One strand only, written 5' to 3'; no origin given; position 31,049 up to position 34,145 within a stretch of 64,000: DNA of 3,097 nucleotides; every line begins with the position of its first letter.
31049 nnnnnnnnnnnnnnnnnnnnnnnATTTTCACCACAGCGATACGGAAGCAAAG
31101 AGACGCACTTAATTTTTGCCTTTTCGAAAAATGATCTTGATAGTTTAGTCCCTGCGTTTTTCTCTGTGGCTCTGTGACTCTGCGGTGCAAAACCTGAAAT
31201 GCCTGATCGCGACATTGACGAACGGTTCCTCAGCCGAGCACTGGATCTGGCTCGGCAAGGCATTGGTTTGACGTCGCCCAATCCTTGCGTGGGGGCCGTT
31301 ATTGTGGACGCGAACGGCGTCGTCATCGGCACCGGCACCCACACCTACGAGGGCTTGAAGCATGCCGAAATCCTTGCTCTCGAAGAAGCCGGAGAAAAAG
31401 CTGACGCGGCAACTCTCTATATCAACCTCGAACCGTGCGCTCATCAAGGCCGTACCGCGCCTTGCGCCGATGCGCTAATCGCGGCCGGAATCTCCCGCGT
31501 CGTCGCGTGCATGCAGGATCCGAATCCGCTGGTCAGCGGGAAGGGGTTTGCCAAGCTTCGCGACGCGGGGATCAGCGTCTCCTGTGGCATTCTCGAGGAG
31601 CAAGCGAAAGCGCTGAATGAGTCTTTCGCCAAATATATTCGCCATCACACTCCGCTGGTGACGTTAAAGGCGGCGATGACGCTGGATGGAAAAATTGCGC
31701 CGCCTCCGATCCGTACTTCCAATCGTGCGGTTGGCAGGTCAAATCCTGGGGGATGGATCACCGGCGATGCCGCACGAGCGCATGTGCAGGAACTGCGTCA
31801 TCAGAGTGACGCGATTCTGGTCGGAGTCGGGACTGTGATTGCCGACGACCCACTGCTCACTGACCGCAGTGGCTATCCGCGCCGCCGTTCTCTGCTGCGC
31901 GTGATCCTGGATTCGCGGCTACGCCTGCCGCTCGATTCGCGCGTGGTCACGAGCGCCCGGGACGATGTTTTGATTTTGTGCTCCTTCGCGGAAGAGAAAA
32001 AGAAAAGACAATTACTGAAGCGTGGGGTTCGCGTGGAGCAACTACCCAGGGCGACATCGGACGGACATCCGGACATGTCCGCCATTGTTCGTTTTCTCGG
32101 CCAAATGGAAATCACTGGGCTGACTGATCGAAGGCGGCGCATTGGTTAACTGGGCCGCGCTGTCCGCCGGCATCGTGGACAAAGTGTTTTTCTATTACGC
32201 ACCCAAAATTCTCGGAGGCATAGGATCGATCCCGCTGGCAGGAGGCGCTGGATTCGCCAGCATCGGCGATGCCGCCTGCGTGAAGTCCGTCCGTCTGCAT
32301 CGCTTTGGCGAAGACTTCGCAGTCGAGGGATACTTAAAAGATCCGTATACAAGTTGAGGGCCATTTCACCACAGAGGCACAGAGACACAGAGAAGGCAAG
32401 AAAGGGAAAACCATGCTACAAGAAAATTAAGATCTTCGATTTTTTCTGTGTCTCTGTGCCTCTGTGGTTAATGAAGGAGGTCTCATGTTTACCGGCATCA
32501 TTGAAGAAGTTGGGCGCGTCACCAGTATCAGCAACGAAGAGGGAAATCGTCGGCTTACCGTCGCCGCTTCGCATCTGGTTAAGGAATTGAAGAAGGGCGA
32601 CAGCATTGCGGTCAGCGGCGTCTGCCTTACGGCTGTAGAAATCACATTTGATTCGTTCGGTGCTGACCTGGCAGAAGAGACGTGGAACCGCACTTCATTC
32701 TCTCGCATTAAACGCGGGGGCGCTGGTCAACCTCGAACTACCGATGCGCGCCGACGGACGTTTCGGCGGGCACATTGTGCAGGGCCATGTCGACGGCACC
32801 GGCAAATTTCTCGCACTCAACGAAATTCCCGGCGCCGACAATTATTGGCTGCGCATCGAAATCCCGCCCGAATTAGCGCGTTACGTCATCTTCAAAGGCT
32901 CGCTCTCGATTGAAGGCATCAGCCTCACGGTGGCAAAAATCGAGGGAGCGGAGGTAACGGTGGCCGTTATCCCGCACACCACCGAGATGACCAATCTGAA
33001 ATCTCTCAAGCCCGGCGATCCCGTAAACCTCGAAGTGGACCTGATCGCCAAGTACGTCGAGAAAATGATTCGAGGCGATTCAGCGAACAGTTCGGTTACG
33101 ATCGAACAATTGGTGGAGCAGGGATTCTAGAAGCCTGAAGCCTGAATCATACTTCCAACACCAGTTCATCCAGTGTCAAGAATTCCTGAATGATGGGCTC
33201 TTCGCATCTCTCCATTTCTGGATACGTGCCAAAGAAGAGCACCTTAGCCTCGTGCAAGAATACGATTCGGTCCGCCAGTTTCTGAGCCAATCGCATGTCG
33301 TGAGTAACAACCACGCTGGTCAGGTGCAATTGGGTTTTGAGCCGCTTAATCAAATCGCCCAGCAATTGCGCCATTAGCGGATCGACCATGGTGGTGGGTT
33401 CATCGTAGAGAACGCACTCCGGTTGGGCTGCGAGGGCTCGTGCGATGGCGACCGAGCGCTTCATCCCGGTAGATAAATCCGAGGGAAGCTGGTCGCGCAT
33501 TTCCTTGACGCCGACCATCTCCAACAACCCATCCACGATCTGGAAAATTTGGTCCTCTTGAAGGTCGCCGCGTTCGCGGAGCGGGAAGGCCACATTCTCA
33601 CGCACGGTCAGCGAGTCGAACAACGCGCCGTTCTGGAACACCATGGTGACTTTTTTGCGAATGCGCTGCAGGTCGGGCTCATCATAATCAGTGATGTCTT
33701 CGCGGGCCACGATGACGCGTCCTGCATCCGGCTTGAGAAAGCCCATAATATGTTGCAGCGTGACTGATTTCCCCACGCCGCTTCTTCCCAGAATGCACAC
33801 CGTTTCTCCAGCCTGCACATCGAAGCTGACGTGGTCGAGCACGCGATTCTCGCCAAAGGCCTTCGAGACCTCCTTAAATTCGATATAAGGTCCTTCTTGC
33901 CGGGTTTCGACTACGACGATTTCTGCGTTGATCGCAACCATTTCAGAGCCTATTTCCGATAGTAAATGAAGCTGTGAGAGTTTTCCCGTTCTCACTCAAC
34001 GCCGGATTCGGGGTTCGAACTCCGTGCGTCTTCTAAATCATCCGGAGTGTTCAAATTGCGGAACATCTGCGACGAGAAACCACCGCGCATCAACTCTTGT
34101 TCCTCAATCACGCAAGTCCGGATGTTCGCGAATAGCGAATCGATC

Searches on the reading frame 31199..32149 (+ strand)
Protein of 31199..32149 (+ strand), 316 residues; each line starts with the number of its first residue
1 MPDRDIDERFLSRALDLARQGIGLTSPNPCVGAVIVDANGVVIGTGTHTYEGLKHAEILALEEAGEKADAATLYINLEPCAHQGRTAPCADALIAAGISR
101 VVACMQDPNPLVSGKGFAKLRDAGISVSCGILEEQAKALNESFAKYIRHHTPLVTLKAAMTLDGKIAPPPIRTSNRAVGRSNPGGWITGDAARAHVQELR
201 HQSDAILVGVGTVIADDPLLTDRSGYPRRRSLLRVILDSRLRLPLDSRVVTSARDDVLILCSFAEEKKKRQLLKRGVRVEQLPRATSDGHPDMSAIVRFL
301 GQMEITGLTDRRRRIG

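Call 90: search_protein_families(library=pfam, proteins=[window:31199-32149:+], max_evalue=0.00001)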
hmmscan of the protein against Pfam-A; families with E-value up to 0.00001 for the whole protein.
window:31199-32149:+ (316 aa): 3 families
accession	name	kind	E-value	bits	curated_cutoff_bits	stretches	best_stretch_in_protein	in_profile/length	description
PF01872.23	RibD_C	-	1.4e-25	90.7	24.1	1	152-308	1-135/197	RibD C-terminal domain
PF00383.29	dCMP_cyt_deam_1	-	3.8e-19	68.9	25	1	6-104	3-101/102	Cytidine and deoxycytidylate deaminase zinc-binding region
PF14437.12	MafB19-deam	-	5.8e-11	42.9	27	1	9-110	5-106/142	MafB19-like deaminase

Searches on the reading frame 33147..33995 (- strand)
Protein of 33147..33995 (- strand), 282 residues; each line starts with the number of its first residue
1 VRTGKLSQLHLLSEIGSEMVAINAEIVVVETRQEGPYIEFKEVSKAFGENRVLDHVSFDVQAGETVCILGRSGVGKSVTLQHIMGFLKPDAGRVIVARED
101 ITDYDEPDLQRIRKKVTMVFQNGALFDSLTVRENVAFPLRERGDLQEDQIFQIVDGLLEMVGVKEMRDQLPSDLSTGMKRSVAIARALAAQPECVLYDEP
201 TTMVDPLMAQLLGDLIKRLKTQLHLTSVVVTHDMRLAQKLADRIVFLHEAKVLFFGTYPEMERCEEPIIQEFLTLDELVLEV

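Call 90: search_protein_families(library=pfam, proteins=[window:33147-33995:-], max_evalue=0.00001)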
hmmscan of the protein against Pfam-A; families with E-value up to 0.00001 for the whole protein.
window:33147-33995:- (282 aa): 1 family
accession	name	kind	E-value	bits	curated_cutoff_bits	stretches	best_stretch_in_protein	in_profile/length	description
PF00005.33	ABC_tran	-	3.5e-32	112.3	25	1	53-202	1-137/137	ABC transporter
